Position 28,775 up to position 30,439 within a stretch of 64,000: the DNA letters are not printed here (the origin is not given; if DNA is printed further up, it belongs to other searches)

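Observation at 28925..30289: Second, divergent DnaB-family helicase encoded as the downstream partner of the RT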

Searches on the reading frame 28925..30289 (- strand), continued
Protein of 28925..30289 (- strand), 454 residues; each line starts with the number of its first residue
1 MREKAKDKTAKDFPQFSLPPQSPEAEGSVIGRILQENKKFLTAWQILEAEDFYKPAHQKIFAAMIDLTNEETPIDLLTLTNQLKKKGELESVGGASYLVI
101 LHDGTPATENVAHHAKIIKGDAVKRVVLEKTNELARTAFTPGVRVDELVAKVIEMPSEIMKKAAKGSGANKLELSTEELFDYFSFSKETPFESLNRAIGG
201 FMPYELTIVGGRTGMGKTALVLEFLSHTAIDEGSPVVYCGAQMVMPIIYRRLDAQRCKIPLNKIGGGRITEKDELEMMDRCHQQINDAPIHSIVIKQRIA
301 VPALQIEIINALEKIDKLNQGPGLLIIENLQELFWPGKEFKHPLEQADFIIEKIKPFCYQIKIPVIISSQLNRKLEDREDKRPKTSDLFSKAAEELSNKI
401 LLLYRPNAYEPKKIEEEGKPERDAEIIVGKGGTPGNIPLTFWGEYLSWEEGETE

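Call 53: search_dna_similar(query=window:28925-30289:-, collection=phages, mode=protein, max_rows=8)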
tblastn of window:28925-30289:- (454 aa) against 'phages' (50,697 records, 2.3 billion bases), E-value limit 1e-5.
Records with a match: 935; places in all: 935; records where one place covers at least 80% of the query: 591.
Best place of each record, by identity: <60% 935.
By first word of the organism name: Mycobacterium 287; Pseudomonas 79; Escherichia 77; Acinetobacter 77; Staphylococcus 59; Bacillus 48; Bacteriophage 40; Streptococcus 31; Vibrio 20; Salmonella 19; and 75 more.
By host as written in the record: Mycobacterium smegmatis mc2 155 195; - 89; Mycobacterium smegmatis mc#155 47; Pseudomonas aeruginosa 37; Acinetobacter baumannii 37; Escherichia coli 34; Mycobacterium smegmatis mc2155 20; Vibrio lentus 13; and 271 more.
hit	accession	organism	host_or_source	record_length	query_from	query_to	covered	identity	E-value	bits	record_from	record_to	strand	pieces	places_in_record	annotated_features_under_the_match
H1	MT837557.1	Bacteriophage sp.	human fecal samples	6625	17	441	94%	30.6%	2e-39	157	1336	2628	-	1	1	record has no annotation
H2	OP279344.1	Escherichia phage P1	Escherichia coli strain MG1655 Z1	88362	20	449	95%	29.6%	2e-43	169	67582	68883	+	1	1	ban: Ban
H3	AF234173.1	Escherichia phage P1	-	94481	20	449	95%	29.6%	2e-43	169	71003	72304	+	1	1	ban: Ban | 100 pct identical (0 gaps) to fragment of P1 sequence deposited as ... | promoter (x2) | minus_35_signal (x2) | minus_10_signal (x2)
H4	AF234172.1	Escherichia phage P1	-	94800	20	449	95%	29.6%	2e-43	169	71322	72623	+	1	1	ban: Ban | 100 pct identical (0 gaps) to fragment of P1 sequence deposited as ... | promoter (x2) | minus_35_signal (x2) | minus_10_signal (x2)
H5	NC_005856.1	Escherichia phage P1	Escherichia coli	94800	20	449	95%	29.6%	2e-43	169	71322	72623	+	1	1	ban: DnaB-like replicative helicase | 100 pct identical (0 gaps) to fragment of P1 sequence deposited as ... | promoter (x2) | minus_35_signal (x2) | minus_10_signal (x2)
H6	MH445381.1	Escherichia phage P1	Escherichia coli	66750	20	449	95%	29.6%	3e-43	169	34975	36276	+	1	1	replicative DNA helicase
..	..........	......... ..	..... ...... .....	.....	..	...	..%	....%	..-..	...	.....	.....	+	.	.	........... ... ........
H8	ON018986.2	Escherichia phage JL22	Escherichia coli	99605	20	449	95%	29.6%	3e-43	169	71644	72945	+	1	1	ban: replicative DNA helicase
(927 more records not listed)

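Call 54: search_dna_similar(query=window:28925-30289:-, collection=plasmids, mode=protein, max_rows=8)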
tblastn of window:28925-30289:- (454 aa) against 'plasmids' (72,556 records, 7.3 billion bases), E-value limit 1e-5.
Records with a match: 1328; places in all: 1394; records where one place covers at least 80% of the query: 1212.
Best place of each record, by identity: <60% 1328.
By first word of the organism name: Escherichia 412; Streptomyces 128; Citrobacter 89; Chlamydia 64; Pseudomonas 63; Salmonella 40; Nostoc 33; Klebsiella 32; Bacillus 30; Providencia 27; and 141 more.
By predicted mobility (MOB-suite, as given by PLSDB): non-mobilizable 1018; conjugative 174; mobilizable 136.
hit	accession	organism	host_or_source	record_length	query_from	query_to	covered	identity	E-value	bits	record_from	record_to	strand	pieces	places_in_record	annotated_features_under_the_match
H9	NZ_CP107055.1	Lawsonia intracellularis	-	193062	4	450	98%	30.1%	1e-44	174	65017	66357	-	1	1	dnaB: replicative DNA helicase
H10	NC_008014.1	Lawsonia intracellularis PHE/MN1-00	Sus scrofa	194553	4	450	98%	30.1%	1e-44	174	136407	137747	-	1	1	dnaB: replicative DNA helicase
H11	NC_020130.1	Lawsonia intracellularis N343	-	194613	4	450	98%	30.1%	1e-44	174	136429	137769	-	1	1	dnaB: replicative DNA helicase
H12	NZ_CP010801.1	Ralstonia mannitolilytica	Homo sapiens,bone marrow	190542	8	449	97%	30.2%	3e-42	167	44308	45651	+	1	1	replicative DNA helicase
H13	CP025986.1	Ralstonia solanacearum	Cucurbita maxima,culture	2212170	16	449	96%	30.6%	1e-41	165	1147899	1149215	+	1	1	replicative DNA helicase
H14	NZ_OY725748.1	Parabacteroides distasonis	-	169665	18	448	95%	30.6%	6e-48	184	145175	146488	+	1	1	dnaB: replicative DNA helicase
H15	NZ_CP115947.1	Ralstonia solanacearum MolK2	Musa sp.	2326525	16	449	96%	30.4%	6e-42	166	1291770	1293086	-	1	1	record has no annotation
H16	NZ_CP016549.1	Escherichia coli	Homo sapiens,whole ...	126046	20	449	95%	30.3%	1e-42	168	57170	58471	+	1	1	dnaB: replicative DNA helicase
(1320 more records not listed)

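Call 55: search_protein_representatives(alignment_id=A4)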
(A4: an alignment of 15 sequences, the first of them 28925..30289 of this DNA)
Query: 15 sequences, 443 profile positions. Proteins with E-value up to 0.001 (for the whole library): 116235; up to 1e-10: 79769; up to 1e-30: 33081. The best 150 are listed.
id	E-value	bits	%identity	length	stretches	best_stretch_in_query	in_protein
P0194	1.5e-188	643.5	-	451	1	1-442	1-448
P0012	4.7e-175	599.0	-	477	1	3-442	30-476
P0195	2.8e-166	570.1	-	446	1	3-441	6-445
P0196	2.9e-155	533.8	-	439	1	9-442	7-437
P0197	7.6e-139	479.7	-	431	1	10-442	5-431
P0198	2.1e-138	478.2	-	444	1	6-442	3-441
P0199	3.7e-138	477.4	-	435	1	10-442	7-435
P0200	1.9e-129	448.7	-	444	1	9-442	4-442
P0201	4.5e-129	447.5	-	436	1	6-442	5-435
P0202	1.8e-126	438.9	-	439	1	10-441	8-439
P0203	9.2e-123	426.7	-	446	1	10-441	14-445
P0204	2.4e-119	415.4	-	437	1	1-442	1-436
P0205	8.7e-119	413.6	-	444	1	4-441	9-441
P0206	3.7e-112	391.7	-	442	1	3-442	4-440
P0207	1.2e-111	390.0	-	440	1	1-442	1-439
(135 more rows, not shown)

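Call 64: predict_structure(alignment_id=A4)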
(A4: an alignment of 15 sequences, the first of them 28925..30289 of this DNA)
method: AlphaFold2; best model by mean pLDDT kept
length: 454 residues; sequences in the alignment: 15
mean_pLDDT: 84.6   pTM: 0.70
mean pLDDT of the five models: 84.6, 84.1, 83.9, 83.4, 82.4
residues with pLDDT >= 90: 197; 70-90: 197; 50-70: 45; < 50: 15
segments of 3 or more residues with pLDDT < 50: 1-13
pLDDT, mean of each block of 10 residues (from residue 1): 40 55 85 88 88 91 92 91 94 91 77 89 86 85 83 80 64 69 79 93 93 91 96 94 90 93 81 91 94 92 92 82 88 90 89 90 93 74 87 89 83 58 92 90 90 53
secondary structure, 60 per line:
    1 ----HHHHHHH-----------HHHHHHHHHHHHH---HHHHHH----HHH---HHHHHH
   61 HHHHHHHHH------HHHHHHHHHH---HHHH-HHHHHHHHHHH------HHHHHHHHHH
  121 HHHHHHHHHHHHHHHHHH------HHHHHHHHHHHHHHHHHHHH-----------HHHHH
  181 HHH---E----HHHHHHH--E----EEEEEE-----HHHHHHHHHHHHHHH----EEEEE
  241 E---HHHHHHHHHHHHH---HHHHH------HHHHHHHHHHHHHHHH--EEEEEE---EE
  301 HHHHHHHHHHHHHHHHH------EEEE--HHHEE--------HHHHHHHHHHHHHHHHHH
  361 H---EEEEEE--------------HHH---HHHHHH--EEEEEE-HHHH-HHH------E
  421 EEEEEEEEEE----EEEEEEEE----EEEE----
elements in order: H5-11 H23-35 H39-44 H55-69 H76-85 H89-92 H94-104 H111-138 H145-164 H176-183 H192-198 E206-211 H217-231 E236-241 H245-257 H261-265 H272-287 E290-295 H301-317 E324-327 H343-361 E365-370 H391-396 E399-404 H406-409 E420-430 E435-442 E447-450

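Call 69: fold_search(model_id=the predicted structure, library=pdb)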
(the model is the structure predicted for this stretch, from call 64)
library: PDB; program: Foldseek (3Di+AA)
matches with E <= 10: 1493; with E <= 0.001: 638
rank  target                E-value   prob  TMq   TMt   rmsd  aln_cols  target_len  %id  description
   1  7t22_A                5.4e-32  1.00  0.58  0.58   7.6       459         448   27  E. coli DnaB bound to three DnaG C-terminal domains, ssDNA, ADP and AlF4 (released 2023-01-18)
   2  6t66_A                2.8e-31  1.00  0.80  0.82   4.3       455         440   26  Crystal structure of the Vibrio cholerae replicative helicase (DnaB) with GDP-AlF4 (released 2021-04-28)
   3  6t66_F                1.0e-30  1.00  0.54  0.55  17.8       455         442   26  Crystal structure of the Vibrio cholerae replicative helicase (DnaB) with GDP-AlF4 (released 2021-04-28)
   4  2q6t_A                1.3e-30  1.00  0.53  0.57  11.3       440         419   29  Crystal structure of the Thermus aquaticus DnaB monomer (released 2007-07-24)
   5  7t20_B                1.5e-30  1.00  0.54  0.55  17.7       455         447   28  E. coli DnaB bound to ssDNA and AMPPNP (released 2022-12-14)
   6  9oa1_A                1.6e-30  1.00  0.54  0.59  10.4       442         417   28  Ecoli DnaB helicase and Phage Lambda loader P with ADP-Mg in a 6:5 stoichiometry ratio. (released 2025-07-16)
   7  6t66_B                1.6e-30  1.00  0.54  0.56  17.4       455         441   26  Crystal structure of the Vibrio cholerae replicative helicase (DnaB) with GDP-AlF4 (released 2021-04-28)
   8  9oa1_B                1.6e-30  1.00  0.54  0.54  21.3       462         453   27  Ecoli DnaB helicase and Phage Lambda loader P with ADP-Mg in a 6:5 stoichiometry ratio. (released 2025-07-16)
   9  9dls_D                1.7e-30  1.00  0.54  0.55  18.2       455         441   26  Vibrio cholerae DnaB (released 2025-07-16)
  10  7t21_A                3.9e-30  1.00  0.65  0.65   6.4       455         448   28  E. coli DnaB bound to ssDNA and ADP-AlF4 (released 2023-01-18)
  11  9oa1_D                3.9e-30  1.00  0.53  0.53  21.5       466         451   27  Ecoli DnaB helicase and Phage Lambda loader P with ADP-Mg in a 6:5 stoichiometry ratio. (released 2025-07-16)
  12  7qxm_D                4.8e-30  1.00  0.73  0.75   4.9       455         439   26  Crystal structure of the Vibrio cholerae replicative helicase (DnaB) (released 2022-05-25)
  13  7qxm_B                8.9e-30  1.00  0.76  0.78   4.7       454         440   26  Crystal structure of the Vibrio cholerae replicative helicase (DnaB) (released 2022-05-25)
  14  7qxm_C                9.9e-30  1.00  0.54  0.55  16.7       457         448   25  Crystal structure of the Vibrio cholerae replicative helicase (DnaB) (released 2022-05-25)
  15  2q6t_B                9.9e-30  1.00  0.49  0.53  15.4       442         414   28  Crystal structure of the Thermus aquaticus DnaB monomer (released 2007-07-24)
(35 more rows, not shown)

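Call 89: get_annotated_region(hit=H5, flank=100)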
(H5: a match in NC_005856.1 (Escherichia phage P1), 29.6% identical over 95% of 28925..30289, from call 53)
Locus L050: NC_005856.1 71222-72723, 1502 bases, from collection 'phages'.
description: Enterobacteria phage P1, complete genome.
organism: Escherichia phage P1 (NCBI taxid 2886926)
taxonomy: Viruses; Duplodnaviria; Heunggongvirae; Uroviricota; Caudoviricetes; Punavirus; Punavirus P1
host: Escherichia coli; source: -; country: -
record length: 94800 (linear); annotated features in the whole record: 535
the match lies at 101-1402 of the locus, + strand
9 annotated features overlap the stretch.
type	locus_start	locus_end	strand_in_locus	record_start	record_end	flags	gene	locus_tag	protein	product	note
CDS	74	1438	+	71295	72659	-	ban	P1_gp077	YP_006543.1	DnaB-like replicative helicase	similar to replicative DNA helicases of Escherichia coli Swissprot: DNAB_ECOLI, 471 aa) and Salmonella typhimurium ...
misc_feature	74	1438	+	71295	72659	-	-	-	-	-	100 pct identical (0 gaps) to fragment of P1 sequence deposited as locus BP10011592 in GenBank Accession Number AJ011592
regulatory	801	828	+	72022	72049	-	-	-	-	promoter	predicted sigma 70 promoter P2dbn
regulatory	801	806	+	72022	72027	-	-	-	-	minus_35_signal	P2dbn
regulatory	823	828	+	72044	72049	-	-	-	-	minus_10_signal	P2dbn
regulatory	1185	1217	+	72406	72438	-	-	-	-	promoter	predicted sigma 70 promoter P1dbn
regulatory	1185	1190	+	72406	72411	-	-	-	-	minus_35_signal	P1dbn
regulatory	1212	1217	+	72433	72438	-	-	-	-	minus_10_signal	P1dbn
CDS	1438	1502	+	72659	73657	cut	dbn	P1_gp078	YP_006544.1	Dbn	function unknown, possible glycosyltransferase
